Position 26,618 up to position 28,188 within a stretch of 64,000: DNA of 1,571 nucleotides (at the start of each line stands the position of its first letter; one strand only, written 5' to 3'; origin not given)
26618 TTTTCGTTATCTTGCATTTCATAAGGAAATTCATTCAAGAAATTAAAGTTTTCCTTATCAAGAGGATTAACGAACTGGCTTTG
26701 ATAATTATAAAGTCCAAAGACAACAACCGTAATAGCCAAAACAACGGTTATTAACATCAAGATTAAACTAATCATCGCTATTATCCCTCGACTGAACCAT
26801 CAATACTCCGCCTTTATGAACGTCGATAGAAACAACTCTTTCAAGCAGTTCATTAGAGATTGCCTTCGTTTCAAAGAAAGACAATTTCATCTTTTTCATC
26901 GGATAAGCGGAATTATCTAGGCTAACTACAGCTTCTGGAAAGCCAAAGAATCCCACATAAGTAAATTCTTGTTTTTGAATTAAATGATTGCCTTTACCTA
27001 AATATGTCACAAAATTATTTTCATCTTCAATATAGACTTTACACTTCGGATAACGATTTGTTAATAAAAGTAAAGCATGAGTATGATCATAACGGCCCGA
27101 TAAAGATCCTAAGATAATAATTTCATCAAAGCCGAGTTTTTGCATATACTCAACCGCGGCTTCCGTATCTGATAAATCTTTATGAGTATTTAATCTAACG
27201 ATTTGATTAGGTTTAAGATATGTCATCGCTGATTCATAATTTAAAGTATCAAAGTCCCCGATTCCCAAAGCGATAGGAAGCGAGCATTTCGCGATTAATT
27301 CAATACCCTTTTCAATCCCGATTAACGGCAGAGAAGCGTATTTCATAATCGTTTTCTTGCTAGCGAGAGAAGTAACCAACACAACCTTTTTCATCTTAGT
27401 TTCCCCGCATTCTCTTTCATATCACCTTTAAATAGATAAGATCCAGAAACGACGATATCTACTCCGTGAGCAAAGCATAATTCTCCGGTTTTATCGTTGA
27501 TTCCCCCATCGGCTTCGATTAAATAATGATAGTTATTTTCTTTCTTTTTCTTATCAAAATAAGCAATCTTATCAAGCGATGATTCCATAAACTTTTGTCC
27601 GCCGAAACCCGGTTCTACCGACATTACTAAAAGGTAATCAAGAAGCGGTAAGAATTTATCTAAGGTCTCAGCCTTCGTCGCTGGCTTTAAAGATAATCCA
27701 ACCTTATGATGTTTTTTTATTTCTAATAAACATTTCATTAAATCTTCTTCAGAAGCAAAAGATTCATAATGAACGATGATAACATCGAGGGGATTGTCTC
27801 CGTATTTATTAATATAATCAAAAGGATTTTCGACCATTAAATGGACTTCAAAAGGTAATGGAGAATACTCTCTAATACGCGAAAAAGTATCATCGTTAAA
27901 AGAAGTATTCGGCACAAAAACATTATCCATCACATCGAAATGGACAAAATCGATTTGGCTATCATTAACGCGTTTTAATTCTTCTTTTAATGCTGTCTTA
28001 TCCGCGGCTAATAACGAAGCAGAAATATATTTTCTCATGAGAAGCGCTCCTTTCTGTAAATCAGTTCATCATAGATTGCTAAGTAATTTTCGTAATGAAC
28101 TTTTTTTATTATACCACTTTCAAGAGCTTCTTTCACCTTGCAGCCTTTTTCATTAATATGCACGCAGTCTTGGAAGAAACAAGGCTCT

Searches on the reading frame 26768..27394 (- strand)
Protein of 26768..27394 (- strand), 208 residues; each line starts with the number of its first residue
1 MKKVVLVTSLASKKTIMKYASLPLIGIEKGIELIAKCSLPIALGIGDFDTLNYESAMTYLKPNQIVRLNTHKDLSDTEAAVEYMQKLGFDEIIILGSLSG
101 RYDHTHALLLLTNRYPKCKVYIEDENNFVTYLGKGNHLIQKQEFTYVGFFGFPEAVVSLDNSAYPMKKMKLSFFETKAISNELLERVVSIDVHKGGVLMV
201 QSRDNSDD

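Call 23: search_protein_families(library=pfam, proteins=[window:26768-27394:-], max_evalue=0.001)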
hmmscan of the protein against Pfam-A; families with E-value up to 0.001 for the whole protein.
window:26768-27394:- (208 aa): 2 families
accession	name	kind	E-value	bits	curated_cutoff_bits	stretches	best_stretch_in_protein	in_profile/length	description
PF04263.21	TPK_catalytic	-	6.6e-15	55.5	30.7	1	24-121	11-112/113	Thiamin pyrophosphokinase, catalytic domain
PF04265.19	TPK_B1_binding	-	5.1e-07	29.7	22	1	137-195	2-65/67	Thiamin pyrophosphokinase, vitamin B1 binding domain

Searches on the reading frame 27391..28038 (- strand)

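Call 23: search_protein_families(library=pfam, proteins=[window:27391-28038:-], max_evalue=0.001)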
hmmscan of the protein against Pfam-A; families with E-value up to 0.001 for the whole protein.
window:27391-28038:- (215 aa): 1 family
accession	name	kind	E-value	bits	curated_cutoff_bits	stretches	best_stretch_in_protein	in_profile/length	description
PF00834.25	Ribul_P_3_epim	-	1.6e-55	188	21.1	1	5-203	2-198/198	Ribulose-phosphate 3 epimerase family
